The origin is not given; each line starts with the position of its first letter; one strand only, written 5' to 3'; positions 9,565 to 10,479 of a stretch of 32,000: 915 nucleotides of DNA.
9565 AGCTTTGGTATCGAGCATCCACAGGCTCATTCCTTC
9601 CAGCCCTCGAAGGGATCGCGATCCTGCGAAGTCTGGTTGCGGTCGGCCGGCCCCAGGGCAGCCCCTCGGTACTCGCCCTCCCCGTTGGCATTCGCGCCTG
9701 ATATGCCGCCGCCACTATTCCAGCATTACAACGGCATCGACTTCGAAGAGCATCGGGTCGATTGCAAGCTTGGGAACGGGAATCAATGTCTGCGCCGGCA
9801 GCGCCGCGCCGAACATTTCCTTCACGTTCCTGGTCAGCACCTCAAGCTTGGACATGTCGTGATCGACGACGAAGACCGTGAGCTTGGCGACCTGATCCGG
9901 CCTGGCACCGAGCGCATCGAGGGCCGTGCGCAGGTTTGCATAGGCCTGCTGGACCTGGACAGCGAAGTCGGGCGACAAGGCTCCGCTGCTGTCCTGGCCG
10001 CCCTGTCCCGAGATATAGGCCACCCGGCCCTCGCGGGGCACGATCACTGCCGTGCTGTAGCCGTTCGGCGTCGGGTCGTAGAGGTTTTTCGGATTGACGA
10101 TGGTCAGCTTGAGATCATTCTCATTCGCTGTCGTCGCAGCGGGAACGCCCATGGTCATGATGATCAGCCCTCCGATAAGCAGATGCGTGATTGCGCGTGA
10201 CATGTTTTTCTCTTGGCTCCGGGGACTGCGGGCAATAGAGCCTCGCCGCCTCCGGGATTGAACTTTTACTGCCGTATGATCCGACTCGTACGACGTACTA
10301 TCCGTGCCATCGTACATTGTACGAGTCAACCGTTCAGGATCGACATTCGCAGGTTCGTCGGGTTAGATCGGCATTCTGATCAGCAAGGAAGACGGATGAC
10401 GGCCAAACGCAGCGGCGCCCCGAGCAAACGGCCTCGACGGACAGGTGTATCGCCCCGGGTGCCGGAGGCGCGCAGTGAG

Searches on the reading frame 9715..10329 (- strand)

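Call 10: search_protein_families(library=pfam, proteins=[window:9715-10329:-], max_evalue=0.0001)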
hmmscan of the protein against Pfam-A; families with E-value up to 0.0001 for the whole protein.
window:9715-10329:- (204 aa): 1 family
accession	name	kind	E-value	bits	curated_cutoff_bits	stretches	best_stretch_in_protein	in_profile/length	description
PF01042.26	Ribonuc_L-PSP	-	5.9e-17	62.2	27.3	1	89-201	9-119/121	Endoribonuclease L-PSP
